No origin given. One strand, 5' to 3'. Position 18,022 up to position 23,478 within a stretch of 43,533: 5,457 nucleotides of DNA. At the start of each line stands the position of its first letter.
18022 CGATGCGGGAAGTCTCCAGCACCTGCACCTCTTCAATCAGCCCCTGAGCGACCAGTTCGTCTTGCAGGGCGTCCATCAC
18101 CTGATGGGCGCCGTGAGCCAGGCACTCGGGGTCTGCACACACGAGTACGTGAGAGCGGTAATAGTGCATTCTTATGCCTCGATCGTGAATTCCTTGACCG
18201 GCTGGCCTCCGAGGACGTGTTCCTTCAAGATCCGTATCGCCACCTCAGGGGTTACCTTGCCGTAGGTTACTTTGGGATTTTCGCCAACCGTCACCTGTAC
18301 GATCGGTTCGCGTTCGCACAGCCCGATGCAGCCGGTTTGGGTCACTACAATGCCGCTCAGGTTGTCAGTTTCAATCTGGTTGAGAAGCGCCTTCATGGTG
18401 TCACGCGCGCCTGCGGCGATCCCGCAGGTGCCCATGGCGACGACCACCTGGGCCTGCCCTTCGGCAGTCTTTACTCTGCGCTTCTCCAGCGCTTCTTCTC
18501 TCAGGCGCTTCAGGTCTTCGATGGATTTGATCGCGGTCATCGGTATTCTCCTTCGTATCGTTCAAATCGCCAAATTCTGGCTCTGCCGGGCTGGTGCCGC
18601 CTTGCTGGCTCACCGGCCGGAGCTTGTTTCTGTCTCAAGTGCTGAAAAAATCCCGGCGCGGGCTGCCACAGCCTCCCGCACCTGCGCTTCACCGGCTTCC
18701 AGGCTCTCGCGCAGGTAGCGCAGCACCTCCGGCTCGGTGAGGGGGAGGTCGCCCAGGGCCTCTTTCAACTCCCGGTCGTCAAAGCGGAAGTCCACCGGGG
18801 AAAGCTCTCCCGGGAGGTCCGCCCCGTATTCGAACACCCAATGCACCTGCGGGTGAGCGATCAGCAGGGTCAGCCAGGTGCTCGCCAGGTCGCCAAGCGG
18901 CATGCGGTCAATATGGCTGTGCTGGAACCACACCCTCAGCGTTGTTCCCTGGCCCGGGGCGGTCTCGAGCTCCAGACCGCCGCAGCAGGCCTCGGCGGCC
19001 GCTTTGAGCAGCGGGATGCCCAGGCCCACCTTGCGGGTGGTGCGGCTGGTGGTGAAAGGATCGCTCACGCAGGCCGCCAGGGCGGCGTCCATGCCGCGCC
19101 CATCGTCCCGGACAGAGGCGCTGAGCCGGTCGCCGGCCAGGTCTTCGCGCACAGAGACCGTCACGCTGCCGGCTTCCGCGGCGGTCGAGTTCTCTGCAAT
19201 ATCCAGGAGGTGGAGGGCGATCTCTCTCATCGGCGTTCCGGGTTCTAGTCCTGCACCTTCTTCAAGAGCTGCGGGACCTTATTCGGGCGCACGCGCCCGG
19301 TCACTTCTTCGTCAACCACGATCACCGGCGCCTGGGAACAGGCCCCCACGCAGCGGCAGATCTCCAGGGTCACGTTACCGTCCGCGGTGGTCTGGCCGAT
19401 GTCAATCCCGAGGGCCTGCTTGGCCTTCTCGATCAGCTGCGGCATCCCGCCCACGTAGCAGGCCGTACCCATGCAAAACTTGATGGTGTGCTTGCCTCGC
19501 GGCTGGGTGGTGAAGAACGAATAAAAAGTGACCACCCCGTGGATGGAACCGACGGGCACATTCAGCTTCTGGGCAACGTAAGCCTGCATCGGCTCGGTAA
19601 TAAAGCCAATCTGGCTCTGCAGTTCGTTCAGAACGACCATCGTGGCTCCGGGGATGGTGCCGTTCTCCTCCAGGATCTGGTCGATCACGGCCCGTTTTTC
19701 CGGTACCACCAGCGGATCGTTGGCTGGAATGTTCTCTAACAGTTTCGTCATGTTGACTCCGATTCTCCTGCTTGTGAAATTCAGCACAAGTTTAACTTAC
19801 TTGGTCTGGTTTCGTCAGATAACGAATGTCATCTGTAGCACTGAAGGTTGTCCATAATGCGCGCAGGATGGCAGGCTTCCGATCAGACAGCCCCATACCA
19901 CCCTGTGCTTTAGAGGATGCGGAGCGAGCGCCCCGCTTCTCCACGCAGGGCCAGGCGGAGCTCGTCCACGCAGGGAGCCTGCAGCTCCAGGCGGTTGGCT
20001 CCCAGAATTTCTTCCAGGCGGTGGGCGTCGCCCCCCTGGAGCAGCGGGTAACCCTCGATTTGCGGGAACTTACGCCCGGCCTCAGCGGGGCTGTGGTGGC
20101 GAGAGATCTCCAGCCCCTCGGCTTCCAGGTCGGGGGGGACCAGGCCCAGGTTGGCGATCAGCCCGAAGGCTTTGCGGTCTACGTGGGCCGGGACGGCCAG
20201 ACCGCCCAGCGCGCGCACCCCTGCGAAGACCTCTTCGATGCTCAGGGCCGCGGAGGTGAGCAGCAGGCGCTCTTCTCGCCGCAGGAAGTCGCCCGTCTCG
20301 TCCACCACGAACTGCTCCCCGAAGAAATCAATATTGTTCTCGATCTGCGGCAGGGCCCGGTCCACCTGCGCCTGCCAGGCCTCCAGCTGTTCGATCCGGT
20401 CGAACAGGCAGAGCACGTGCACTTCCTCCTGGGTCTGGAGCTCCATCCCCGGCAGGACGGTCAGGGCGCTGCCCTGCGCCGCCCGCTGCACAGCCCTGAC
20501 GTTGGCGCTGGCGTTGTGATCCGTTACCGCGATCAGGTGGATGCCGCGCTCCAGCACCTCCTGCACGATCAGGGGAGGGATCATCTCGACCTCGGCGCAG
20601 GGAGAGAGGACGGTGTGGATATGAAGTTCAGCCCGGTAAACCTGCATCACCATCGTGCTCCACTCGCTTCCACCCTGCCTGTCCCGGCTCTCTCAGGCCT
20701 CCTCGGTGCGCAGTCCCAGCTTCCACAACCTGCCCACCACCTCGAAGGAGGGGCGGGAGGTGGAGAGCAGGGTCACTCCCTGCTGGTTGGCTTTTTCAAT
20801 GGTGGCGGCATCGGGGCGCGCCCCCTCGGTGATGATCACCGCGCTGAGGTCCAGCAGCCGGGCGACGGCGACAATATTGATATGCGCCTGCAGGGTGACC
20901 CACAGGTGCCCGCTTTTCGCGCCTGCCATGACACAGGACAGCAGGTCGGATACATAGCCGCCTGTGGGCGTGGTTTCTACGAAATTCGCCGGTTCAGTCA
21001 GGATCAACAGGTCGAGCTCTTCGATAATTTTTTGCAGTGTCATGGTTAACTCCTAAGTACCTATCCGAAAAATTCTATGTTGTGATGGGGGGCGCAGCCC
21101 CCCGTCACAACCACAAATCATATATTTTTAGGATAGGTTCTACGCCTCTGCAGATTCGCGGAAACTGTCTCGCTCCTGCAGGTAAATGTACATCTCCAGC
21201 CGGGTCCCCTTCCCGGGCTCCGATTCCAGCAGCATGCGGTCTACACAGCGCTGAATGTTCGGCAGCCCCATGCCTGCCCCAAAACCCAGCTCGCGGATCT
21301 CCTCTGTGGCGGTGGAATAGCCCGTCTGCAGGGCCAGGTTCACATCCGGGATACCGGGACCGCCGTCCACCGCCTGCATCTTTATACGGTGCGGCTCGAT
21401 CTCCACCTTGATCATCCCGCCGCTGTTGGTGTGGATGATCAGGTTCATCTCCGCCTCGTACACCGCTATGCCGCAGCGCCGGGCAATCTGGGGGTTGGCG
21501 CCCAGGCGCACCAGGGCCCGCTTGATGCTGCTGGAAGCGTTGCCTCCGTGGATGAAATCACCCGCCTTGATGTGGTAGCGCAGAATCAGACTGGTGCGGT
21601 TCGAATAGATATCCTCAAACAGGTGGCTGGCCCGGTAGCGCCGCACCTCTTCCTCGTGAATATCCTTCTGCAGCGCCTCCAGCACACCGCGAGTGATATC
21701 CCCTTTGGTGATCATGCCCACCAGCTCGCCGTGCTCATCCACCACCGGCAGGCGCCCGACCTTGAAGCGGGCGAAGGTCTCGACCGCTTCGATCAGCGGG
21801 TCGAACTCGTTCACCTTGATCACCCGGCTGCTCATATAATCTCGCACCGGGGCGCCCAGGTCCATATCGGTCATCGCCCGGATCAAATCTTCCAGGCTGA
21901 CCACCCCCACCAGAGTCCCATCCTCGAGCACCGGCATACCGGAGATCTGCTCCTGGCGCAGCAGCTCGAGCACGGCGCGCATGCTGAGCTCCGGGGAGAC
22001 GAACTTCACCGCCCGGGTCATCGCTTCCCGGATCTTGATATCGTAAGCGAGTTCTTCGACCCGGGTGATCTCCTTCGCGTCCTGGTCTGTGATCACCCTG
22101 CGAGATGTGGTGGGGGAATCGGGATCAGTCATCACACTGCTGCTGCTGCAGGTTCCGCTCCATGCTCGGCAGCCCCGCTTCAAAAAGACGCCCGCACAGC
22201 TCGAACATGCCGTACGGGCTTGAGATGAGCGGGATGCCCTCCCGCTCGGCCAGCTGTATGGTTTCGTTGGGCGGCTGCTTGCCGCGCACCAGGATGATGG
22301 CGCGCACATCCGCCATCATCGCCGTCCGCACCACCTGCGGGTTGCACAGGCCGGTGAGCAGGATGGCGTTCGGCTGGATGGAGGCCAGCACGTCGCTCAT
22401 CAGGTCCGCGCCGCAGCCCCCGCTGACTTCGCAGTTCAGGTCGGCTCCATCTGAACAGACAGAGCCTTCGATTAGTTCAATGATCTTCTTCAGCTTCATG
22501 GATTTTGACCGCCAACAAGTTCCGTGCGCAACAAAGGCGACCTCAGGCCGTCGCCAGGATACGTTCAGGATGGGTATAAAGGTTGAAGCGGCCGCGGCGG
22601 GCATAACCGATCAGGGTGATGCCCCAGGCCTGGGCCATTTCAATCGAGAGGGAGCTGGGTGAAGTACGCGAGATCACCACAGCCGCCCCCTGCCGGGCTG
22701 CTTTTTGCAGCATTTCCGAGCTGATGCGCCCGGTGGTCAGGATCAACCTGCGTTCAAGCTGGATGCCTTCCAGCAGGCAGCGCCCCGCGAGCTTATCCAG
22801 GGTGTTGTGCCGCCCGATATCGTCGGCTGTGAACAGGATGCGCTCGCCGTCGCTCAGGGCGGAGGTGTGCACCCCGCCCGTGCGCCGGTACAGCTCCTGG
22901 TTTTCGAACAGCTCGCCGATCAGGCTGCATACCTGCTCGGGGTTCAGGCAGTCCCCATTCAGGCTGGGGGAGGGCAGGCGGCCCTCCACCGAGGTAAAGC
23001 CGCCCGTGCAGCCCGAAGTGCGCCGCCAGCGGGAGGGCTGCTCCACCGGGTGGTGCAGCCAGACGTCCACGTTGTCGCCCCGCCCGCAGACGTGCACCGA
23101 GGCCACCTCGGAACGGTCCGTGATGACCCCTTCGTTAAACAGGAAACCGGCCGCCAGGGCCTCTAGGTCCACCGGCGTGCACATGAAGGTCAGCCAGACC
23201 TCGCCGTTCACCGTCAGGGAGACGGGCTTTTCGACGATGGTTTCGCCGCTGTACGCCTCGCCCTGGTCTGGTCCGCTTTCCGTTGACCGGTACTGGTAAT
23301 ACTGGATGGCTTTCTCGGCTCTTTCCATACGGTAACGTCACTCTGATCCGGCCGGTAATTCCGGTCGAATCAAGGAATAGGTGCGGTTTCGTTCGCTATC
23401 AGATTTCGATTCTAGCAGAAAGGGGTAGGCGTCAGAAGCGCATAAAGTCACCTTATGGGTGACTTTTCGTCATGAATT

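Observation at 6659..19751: One co-directional gene string joins a Sec-formate dehydrogenase, a soluble [NiFe] Hox hydrogenase and two NuoE/NuoF flavin modules: candidate soluble NiFe-type formate/H2 coupling system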

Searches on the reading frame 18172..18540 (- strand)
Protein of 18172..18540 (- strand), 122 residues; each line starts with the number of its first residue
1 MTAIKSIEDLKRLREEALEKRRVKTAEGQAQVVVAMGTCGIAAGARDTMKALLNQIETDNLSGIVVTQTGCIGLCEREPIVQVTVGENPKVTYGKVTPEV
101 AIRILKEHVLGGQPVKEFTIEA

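Call 6: search_protein_families(library=pfam, proteins=[window:18172-18540:-])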
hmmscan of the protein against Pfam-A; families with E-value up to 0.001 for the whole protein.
window:18172-18540:- (122 aa): 1 family
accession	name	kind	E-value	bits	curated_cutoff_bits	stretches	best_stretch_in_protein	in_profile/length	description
PF01257.25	2Fe-2S_thioredx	-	5.6e-06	26.7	24.8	1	26-107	62-143/145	Thioredoxin-like [2Fe-2S] ferredoxin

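Call 57: search_protein_families(library=pfam, proteins=[window:18172-18540:-], max_evalue=0.1)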
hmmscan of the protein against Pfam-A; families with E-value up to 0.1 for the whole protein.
window:18172-18540:- (122 aa): 5 families
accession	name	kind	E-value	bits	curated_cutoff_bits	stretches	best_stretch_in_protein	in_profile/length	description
PF01257.25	2Fe-2S_thioredx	-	5.6e-06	26.7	24.8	1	26-107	62-143/145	Thioredoxin-like [2Fe-2S] ferredoxin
PF00919.26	UPF0004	-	0.006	17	27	1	20-81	25-87/98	Uncharacterized protein family UPF0004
PF01058.29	Oxidored_q6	-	0.008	16.4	27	1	20-50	58-88/128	NADH ubiquinone oxidoreductase, 20 Kd subunit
PF24072.1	T7_gp14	-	0.083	13.2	27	1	3-59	45-105/187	T7 virus internal virion protein gp14 family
PF07845.16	DUF1636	-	0.096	13.5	31.6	0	51-102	28-80/117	Protein of unknown function (DUF1636)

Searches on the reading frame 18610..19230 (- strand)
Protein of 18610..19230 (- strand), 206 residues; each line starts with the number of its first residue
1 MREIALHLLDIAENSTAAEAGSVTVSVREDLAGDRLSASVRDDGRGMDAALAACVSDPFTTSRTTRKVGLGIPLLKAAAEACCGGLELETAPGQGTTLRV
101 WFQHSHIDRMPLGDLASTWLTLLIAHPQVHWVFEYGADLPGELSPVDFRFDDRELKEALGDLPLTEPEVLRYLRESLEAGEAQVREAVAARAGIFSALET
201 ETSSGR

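Call 7: search_protein_families(library=ncbifam, proteins=[window:18610-19230:-], max_evalue=0.00001)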
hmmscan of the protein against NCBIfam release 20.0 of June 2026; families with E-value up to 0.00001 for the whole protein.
window:18610-19230:- (206 aa): 8 families
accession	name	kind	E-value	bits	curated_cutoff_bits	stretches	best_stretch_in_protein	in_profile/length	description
NF052573.1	HisKinEspAMyxo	equivalog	1e-10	40.3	1400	1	15-103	522-610/755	serine histidine kinase EspA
NF008468.0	PRK11360.1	equivalog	3.5e-09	35.6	646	1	11-106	514-610/616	two-component system sensor histidine kinase AtoS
NF010076.0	PRK13557.1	subfamily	2.2e-08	33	631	1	29-106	318-396/540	histidine kinase famiy protein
TIGR02916.1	PEP_his_kin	equivalog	3.1e-08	32.7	300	1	4-101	583-677/679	XrtA/PEP-CTERM system histidine kinase PrsK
NF010411.0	PRK13837.1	equivalog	6e-08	31.1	647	1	32-104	604-675/828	two-component system VirA-like sensor kinase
NF038348.1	T2SS_HK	subfamily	4.6e-07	28.6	450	1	14-100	482-569/574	histidine kinase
NF007688.0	PRK10364.1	equivalog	1e-06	27.8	479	1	18-103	368-450/460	two-component system sensor histidine kinase ZraS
NF007004.0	PRK09467.1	equivalog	2.3e-06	26.7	415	1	10-104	341-436/440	two-component system sensor histidine kinase EnvZ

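Call 57: search_protein_families(library=pfam, proteins=[window:18610-19230:-], max_evalue=0.1)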
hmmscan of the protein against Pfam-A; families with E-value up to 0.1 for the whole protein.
window:18610-19230:- (206 aa): 4 families
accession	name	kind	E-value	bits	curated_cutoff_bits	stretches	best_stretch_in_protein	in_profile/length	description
PF02518.31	HATPase_c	-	2.8e-14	53.9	26.4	1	3-103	8-108/111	Histidine kinase-, DNA gyrase B-, and HSP90-like ATPase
PF13589.12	HATPase_c_3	-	1.3e-05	25.7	25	1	8-50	7-48/137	Histidine kinase-, DNA gyrase B-, and HSP90-like ATPase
PF10921.13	DUF2710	-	0.0057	17.5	29.6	0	17-81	36-96/104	Protein of unknown function (DUF2710)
PF13581.12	HATPase_c_2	-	0.0079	16.6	27.4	1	23-100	54-125/127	Histidine kinase-like ATPase domain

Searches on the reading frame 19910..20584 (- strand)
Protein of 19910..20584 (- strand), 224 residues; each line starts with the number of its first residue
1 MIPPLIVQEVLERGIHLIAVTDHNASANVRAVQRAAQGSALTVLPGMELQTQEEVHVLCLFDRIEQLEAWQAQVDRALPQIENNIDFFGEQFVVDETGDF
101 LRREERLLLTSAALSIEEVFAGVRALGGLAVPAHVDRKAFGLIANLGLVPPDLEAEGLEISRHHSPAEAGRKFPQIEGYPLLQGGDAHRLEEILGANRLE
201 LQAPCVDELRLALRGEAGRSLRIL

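Call 57: search_protein_families(library=pfam, proteins=[window:19910-20584:-], max_evalue=0.1)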
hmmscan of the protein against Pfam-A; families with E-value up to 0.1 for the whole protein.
window:19910-20584:- (224 aa): 1 family
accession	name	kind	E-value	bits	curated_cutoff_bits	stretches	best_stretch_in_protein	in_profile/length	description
PF02811.25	PHP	-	0.00034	21.4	26.4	1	6-60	20-78/164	PHP domain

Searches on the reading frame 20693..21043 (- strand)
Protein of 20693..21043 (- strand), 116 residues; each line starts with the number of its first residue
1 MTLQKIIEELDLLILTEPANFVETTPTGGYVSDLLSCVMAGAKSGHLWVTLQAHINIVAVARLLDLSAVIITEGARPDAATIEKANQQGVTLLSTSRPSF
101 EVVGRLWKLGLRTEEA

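Call 57: search_protein_families(library=pfam, proteins=[window:20693-21043:-], max_evalue=0.1)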
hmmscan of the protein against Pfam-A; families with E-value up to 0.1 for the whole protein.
window:20693-21043:- (116 aa): 2 families
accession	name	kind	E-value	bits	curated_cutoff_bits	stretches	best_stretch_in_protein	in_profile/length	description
PF07085.17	DRTGG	-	5.1e-06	26.7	25.2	1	54-106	61-102/105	DRTGG domain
PF02603.21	Hpr_kinase_N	-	0.00028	21.3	24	1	65-106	80-121/125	HPr Serine kinase N terminus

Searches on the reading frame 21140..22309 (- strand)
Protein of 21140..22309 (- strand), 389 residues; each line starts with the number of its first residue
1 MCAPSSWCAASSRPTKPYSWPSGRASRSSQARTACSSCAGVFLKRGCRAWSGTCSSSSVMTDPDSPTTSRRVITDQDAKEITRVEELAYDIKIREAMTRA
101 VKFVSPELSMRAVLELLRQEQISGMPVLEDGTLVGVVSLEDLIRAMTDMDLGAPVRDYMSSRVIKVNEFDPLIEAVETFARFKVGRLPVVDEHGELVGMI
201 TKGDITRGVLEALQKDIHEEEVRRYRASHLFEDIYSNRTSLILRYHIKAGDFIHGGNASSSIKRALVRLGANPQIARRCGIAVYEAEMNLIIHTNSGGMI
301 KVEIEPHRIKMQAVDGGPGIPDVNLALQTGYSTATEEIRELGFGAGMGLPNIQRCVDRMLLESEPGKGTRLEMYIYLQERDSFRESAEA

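Call 4: search_protein_families(library=pfam, proteins=[window:21140-22309:-])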
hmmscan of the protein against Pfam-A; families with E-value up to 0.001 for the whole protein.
window:21140-22309:- (389 aa): 3 families
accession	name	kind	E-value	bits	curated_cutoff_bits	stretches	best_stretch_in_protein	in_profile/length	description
PF00571.33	CBS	-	3.5e-30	104.5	24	2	155-209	1-55/57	CBS domain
PF02518.31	HATPase_c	-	7.4e-09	36.5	26.4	1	282-376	9-108/111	Histidine kinase-, DNA gyrase B-, and HSP90-like ATPase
PF13581.12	HATPase_c_2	-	2.3e-06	28.1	27.4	1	258-374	11-126/127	Histidine kinase-like ATPase domain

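Call 68: search_protein_families(library=pfam, proteins=[window:21140-22135:-], max_evalue=0.01)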
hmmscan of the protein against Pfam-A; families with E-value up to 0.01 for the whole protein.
window:21140-22135:- (331 aa): 3 families
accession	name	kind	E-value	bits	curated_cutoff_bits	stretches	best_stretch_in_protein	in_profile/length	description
PF00571.33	CBS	-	2.1e-30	105.2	24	2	97-151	1-55/57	CBS domain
PF02518.31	HATPase_c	-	5.2e-09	37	26.4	1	224-318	9-108/111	Histidine kinase-, DNA gyrase B-, and HSP90-like ATPase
PF13581.12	HATPase_c_2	-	1.4e-06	28.7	27.4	1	200-316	11-126/127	Histidine kinase-like ATPase domain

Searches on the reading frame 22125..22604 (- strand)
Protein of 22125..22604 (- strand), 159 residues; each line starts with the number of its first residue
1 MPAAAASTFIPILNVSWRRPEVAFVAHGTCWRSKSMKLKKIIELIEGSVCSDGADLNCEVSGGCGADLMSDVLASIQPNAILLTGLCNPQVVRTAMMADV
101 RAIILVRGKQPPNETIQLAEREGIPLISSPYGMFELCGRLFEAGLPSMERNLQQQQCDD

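Call 68: search_protein_families(library=pfam, proteins=[window:22125-22604:-], max_evalue=0.01)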
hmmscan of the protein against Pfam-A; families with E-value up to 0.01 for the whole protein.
window:22125-22604:- (159 aa): 2 families
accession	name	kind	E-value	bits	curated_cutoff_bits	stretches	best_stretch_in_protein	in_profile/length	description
PF07085.17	DRTGG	-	1.5e-08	34.9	25.2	1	41-139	2-101/105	DRTGG domain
PF02603.21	Hpr_kinase_N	-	0.00042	20.8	24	1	92-136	73-117/125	HPr Serine kinase N terminus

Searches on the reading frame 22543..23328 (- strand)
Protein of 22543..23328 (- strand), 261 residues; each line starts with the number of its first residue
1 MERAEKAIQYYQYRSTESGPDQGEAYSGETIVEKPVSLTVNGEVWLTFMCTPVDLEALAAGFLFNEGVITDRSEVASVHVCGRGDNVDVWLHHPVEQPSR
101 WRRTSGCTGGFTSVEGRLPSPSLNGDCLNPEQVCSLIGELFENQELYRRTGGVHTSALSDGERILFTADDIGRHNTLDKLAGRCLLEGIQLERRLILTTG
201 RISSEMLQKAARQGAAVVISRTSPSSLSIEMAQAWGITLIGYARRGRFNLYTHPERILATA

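Call 4: search_protein_families(library=pfam, proteins=[window:22543-23328:-])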
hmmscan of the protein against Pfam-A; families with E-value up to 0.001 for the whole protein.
window:22543-23328:- (261 aa): 1 family
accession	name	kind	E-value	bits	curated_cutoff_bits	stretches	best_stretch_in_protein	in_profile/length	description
PF02634.21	FdhD-NarQ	-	2e-71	240.9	27.2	1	31-257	1-236/237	FdhD/NarQ family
